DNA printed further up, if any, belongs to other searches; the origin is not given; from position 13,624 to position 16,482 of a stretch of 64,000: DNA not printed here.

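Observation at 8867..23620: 14.7 kb nine-gene ABC uptake operon with two permease pairs, three binding proteins, no ATPase and no regulator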

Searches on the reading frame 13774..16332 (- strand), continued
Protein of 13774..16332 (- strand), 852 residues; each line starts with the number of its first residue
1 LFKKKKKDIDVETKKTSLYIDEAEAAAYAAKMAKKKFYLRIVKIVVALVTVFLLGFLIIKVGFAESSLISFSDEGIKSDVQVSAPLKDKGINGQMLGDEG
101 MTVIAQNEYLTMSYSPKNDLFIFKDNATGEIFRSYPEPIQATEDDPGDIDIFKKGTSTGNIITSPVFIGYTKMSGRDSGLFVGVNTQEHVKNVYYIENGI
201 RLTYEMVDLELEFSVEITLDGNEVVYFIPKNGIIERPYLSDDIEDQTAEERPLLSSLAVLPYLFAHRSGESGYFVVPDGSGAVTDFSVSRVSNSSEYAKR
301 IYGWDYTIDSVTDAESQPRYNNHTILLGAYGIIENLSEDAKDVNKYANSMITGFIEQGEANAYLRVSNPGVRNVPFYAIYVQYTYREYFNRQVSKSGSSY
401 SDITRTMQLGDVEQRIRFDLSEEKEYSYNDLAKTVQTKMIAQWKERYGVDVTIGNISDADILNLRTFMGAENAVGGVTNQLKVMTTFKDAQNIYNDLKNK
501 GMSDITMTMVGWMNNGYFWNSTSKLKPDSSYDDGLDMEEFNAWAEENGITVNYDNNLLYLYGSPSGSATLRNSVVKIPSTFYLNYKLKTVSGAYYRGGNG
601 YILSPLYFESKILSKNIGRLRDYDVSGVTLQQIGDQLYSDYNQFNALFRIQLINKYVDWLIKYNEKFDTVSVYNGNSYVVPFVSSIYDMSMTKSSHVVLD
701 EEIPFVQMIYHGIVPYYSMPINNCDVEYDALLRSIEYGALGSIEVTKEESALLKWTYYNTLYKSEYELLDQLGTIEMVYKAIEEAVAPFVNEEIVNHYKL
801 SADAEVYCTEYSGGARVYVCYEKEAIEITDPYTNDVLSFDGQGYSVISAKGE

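Call 28: search_solved_structures(query=A1, max_evalue=0.001, show_alignments=4)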
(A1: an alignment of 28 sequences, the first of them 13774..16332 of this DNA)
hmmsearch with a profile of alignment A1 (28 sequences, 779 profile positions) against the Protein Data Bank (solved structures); distinct sequences matched with E-value up to 0.001: 5.
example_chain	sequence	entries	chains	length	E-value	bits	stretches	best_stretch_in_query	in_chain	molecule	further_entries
8rzk_A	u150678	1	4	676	1e-08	37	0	71-113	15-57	Conserved hypothetical periplasmic protein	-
8rzg_A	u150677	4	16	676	1e-08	37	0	71-113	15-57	Conserved hypothetical periplasmic protein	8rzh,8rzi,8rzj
5opq_A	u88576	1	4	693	1.6e-08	36.4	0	73-113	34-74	3,6-anhydro-D-galactosidase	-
5wzq_A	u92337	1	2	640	3.7e-05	25.3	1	358-483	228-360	Alpha-N-acetylgalactosaminidase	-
5wzn_A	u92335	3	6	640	8.8e-05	24.1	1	363-483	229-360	Alpha-N-acetylgalactosaminidase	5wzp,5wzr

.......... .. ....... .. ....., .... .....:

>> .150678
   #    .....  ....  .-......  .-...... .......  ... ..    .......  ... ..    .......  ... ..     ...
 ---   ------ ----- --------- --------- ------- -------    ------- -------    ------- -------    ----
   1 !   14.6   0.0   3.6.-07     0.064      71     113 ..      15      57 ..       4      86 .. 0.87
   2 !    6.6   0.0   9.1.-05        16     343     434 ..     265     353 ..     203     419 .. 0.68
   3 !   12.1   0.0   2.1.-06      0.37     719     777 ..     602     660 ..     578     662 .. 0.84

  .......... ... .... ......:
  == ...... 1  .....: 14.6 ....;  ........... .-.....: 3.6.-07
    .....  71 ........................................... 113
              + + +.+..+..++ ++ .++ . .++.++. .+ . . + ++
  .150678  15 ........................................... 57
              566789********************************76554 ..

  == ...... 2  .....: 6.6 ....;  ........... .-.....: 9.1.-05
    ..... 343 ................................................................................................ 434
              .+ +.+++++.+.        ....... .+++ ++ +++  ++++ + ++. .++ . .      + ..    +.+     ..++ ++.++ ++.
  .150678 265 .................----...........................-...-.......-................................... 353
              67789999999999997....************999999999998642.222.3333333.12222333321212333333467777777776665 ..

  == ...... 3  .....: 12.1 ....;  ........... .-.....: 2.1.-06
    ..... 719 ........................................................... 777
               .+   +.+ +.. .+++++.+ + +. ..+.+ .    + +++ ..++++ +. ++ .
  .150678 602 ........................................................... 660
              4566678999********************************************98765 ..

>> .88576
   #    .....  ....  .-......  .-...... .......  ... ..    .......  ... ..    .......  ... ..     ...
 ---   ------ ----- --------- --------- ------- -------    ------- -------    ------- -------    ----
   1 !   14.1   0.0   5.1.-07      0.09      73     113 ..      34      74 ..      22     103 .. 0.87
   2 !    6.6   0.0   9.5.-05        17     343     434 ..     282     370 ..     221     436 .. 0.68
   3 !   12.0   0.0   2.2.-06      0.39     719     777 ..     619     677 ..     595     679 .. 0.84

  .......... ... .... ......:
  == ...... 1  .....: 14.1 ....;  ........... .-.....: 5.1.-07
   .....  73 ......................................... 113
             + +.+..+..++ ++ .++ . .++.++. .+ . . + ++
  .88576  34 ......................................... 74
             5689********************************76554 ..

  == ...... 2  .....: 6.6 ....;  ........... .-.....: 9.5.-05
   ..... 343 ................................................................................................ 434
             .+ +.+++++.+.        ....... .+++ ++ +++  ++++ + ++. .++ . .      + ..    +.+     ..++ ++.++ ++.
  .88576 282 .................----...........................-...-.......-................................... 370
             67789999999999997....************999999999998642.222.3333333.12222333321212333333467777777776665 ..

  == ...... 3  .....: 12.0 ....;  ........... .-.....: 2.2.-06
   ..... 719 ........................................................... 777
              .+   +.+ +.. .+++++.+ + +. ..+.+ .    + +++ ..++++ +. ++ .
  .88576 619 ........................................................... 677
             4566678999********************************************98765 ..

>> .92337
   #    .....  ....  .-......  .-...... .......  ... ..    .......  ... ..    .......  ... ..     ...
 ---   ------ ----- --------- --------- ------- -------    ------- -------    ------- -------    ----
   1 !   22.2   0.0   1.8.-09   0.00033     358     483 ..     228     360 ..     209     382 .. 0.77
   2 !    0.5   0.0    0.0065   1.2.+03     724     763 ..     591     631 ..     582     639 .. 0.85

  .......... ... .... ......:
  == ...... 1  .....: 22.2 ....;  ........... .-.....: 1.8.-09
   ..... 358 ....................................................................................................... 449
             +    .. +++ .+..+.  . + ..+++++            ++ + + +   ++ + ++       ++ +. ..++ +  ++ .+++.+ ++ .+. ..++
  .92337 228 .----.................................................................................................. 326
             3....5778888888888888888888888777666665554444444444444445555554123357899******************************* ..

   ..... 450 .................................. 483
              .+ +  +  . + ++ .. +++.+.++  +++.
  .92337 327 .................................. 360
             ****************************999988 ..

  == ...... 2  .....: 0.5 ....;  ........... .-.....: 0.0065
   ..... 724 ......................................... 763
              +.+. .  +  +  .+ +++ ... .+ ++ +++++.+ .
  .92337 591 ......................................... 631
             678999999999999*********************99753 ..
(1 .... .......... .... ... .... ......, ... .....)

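Call 34: find_related_loci(query=A2, collection=genome_contigs, flank=10000)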
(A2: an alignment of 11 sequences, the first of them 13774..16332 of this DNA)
Query A2 (852 aa) in genome_contigs; peptide patterns used: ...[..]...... (x = any residue, [..] = any of these).
600 stretches matched a pattern (row limit reached: there are more); 549 encode a relative of the query (tblastn E <= 1e-3); the best 80 are kept; 80 distinct loci.
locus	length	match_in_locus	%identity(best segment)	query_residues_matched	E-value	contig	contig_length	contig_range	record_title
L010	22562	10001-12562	84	1-852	0e+0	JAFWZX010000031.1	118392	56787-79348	MAG: Clostridia bacterium isolate RGIG6223 Sheep_Rectum-2__c756850, whole genome shotgun sequence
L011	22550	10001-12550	78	1-852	0e+0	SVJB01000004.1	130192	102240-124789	MAG: Oscillospiraceae bacterium isolate SIG424 NODE_3013_length_130192_cov_2.359428, whole genome shotgun sequence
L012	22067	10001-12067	29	98-846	2e-92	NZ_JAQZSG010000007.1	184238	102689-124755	Paenibacillus thermotolerans strain YIM B05602 Scaffold7, whole genome shotgun sequence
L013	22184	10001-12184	26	41-821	2e-70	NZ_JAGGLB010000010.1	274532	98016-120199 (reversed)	Paenibacillus eucommiae strain DSM 26048 Ga0454136_10, whole genome shotgun sequence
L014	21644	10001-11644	25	257-821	3e-42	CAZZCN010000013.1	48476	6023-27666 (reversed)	MAG TPA_asm: uncultured Oscillospiraceae bacterium isolate SRP272421_co1_371 genome assembly, contig: NODE_1224_length_4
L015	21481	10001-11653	26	254-828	5e-42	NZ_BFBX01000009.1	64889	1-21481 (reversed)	Paenibacillus sp. 598K contig_0009, whole genome shotgun sequence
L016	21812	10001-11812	24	197-850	1e-41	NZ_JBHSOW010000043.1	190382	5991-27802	Paenibacillus solisilvae strain CGMCC 1.16619 platanus_K_17_124_43, whole genome shotgun sequence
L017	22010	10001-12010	23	104-821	2e-41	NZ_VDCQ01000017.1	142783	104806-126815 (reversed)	Paenibacillus hemerocallicola strain KCTC 33185 RDPYD18112709_A.Scaf17, whole genome shotgun sequence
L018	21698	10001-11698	25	254-843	5e-41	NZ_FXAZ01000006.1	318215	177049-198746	Paenibacillus aquistagni strain 11, whole genome shotgun sequence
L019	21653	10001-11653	26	254-828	3e-40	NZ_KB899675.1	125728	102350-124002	Paenibacillus daejeonensis DSM 15491 F556DRAFT_scaffold00017.17, whole genome shotgun sequence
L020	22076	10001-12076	25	104-829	3e-40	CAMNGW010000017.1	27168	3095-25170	MAG: uncultured Clostridia bacterium isolate SRR1206671_bin.105_metaWRAP_v1.3_MAG genome assembly, contig: NODE.2854_len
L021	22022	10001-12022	25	88-821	6e-40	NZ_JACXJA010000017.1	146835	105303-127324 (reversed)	Paenibacillus oceani strain IB182363 Contig_17, whole genome shotgun sequence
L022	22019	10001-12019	25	104-825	4e-48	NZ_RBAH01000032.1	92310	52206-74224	Paenibacillus ginsengarvi strain KCTC 13059 NODE_32_length_92310_cov_30.793660, whole genome shotgun sequence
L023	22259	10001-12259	24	39-828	2e-38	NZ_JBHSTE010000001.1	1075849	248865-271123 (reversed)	Paenibacillus septentrionalis strain PCU 280 GCM70027101_12, whole genome shotgun sequence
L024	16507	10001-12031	25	105-826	1e-38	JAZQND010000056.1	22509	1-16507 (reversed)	MAG: Ruminococcus sp. isolate T1900045246_TH20190016.MAGScoT_cleanbin_000090 SGB_5643_k141_1132061, whole genome shotgun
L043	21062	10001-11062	30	474-824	2e-35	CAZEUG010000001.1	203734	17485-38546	MAG TPA_asm: uncultured Oscillospiraceae bacterium isolate SRP350583_co3_72 genome assembly, contig: NODE_24_length_2037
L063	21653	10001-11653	26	254-826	5e-34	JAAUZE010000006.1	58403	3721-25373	MAG: Lachnospiraceae bacterium isolate Mgla_MAG_36-bin_9 c_000000013509, whole genome shotgun sequence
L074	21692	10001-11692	25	253-839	5e-33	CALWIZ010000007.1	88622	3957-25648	MAG: uncultured Clostridia bacterium isolate BRZ_DH__bin49 genome assembly, contig: BRZ_DH__NODE_313_length_88622_cov_8.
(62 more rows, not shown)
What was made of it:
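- Tried and rejected: It was redone with 11 sequences (call 34).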

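Call 35: predict_structure(alignment_id=A1)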
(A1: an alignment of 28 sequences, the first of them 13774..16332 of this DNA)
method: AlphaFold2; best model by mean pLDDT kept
length: 852 residues; sequences in the alignment: 28
mean_pLDDT: 77.9   pTM: 0.82
mean pLDDT of the five models: 77.9, 76.6, 76.5, 76.4, 74.7
residues with pLDDT >= 90: 362; 70-90: 243; 50-70: 122; < 50: 125
segments of 3 or more residues with pLDDT < 50: 1-26, 61-75, 310-319, 390-399, 474-478, 513-523, 562-599, 694-696
pLDDT, mean of each block of 10 residues (from residue 1): 32 32 49 62 73 65 35 52 89 88 96 95 97 91 79 88 91 62 88 96 88 95 94 72 55 85 89 90 78 69 71 42 83 89 89 94 85 85 74 48 59 96 96 96 91 84 86 50 84 96 92 47 52 77 93 75 43 39 34 31 74 83 87 77 64 89 93 93 93 59 93 94 87 96 90 67 86 95 95 95 93 95 94 92 87 48
secondary structure, 60 per line:
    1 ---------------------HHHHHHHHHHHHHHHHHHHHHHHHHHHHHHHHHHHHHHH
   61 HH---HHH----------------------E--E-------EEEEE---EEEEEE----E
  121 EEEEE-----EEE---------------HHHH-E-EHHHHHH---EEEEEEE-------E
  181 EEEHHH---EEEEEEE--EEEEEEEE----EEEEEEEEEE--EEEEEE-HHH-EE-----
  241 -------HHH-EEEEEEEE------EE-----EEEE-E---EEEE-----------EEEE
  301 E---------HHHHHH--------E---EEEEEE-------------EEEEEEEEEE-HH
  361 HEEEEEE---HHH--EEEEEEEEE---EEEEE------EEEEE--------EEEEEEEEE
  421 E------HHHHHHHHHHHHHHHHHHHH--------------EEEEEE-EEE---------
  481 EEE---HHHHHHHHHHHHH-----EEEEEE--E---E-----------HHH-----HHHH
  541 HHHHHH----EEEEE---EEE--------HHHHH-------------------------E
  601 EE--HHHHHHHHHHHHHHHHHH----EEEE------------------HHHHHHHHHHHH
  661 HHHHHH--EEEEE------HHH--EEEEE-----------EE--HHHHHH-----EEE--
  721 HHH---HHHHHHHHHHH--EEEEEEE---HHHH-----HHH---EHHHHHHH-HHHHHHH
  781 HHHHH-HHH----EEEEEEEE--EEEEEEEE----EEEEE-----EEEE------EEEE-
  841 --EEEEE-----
elements in order (helices of 4 or more, strands of 3 or more residues): H22-62 E102-106 E110-115 E120-125 E131-133 H149-152 H157-162 E166-172 E180-183 E190-196 E199-206 E211-220 E223-228 E252-259 E273-276 E282-285 E297-301 H311-316 E329-334 E348-357 E362-367 E376-384 E388-392 E399-403 E412-421 H428-447 E462-467 E469-471 E481-483 H487-499 E505-510 H537-546 E551-555 E559-561 H570-574 E600-602 H605-622 E627-630 H649-666 E669-673 E685-689 H705-710 E716-718 H727-737 E740-746 H750-753 H766-772 H774-785 E794-801 E804-811 E816-820 E826-829 E836-839 E843-847
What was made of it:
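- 13774..16332 (-): g5: DUF5696, a single-pass (N-in) membrane protein with an extracellular GH129-like fold of beta-sandwich, (beta/alpha)8 barrel and beta-sandwich (852 aa). AF2 model with pTM 0.82 (call 35).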

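Call 41: fold_search(model_id=the predicted structure, library=pdb)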
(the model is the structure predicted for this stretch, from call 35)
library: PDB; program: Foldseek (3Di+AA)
matches with E <= 10: 1188; with E <= 0.001: 229
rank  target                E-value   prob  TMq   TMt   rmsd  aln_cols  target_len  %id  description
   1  5opq_A                1.2e-28  1.00  0.55  0.69   7.0       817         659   13  A 3,6-anhydro-D-galactosidase produced by Zobellia galactanivorans. This is an exo-lytic enzyme that hydrolyzes termin (released 2017-11-29)
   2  5opq_D                8.8e-28  1.00  0.55  0.70   7.1       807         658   13  A 3,6-anhydro-D-galactosidase produced by Zobellia galactanivorans. This is an exo-lytic enzyme that hydrolyzes termin (released 2017-11-29)
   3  8rzk_A                9.3e-28  1.00  0.55  0.69   7.0       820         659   12  The Michaelis complex of ZgGH129 D486N from Zobellia galactanivorans with neo-b/k-oligo-carrageenan tetrasaccharide (b (released 2024-07-31)
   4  5wzr_A                1.9e-21  1.00  0.52  0.69   7.5       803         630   10  Alpha-N-acetylgalactosaminidase NagBb from Bifidobacterium bifidum - Gal-NHAc-DNJ complex (released 2017-06-07)
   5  5wzn_A                5.5e-21  1.00  0.52  0.68   7.6       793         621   10  Alpha-N-acetylgalactosaminidase NagBb from Bifidobacterium bifidum - GalNAc complex (released 2017-06-07)
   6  5wzr_B                3.3e-20  1.00  0.52  0.68   7.3       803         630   10  Alpha-N-acetylgalactosaminidase NagBb from Bifidobacterium bifidum - Gal-NHAc-DNJ complex (released 2017-06-07)
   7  5wzp_A                5.2e-20  1.00  0.51  0.69   7.9       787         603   10  Alpha-N-acetylgalactosaminidase NagBb from Bifidobacterium bifidum - ligand free (released 2017-06-07)
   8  5wzn_B                8.0e-20  1.00  0.51  0.68   7.5       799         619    9  Alpha-N-acetylgalactosaminidase NagBb from Bifidobacterium bifidum - GalNAc complex (released 2017-06-07)
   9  5wzp_B                1.2e-19  1.00  0.51  0.70   7.8       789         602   10  Alpha-N-acetylgalactosaminidase NagBb from Bifidobacterium bifidum - ligand free (released 2017-06-07)
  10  5wzq_A                1.2e-19  1.00  0.52  0.70   7.1       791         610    9  Alpha-N-acetylgalactosaminidase NagBb from Bifidobacterium bifidum - quadruple mutant (released 2017-06-07)
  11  5wzq_B                3.5e-18  1.00  0.51  0.69   7.9       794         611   10  Alpha-N-acetylgalactosaminidase NagBb from Bifidobacterium bifidum - quadruple mutant (released 2017-06-07)
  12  6sh9_B                1.1e-15  1.00  0.39  0.28  10.2       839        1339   10  EngBF DARPin Fusion 4b D12 (released 2019-11-06)
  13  8k1a_A                3.2e-15  1.00  0.40  0.44  11.4       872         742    9  the wild-typed alpha-galactosidase 5 (released 2024-07-17)
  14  6qep                  4.9e-15  1.00  0.40  0.28   9.9       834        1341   10  EngBF DARPin Fusion 4b H14 (released 2019-11-06)
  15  2zxq                  5.7e-15  1.00  0.39  0.30   9.8       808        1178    8  Crystal structure of endo-alpha-N-acetylgalactosaminidase from Bifidobacterium longum (EngBF) (released 2009-06-16)
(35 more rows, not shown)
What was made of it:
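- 13774..16332 (-): Foldseek top hits are 5opq, 8rzk and 5wzn, with TM-score about 0.69 normalised to the target (call 41).
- On GH129 (CAZy): Foldseek top hits are 5opq, 8rzk and 5wzn (E 1e-28 to 1e-18), followed by GH101, GH36, GH97 and GH31 (call 41).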
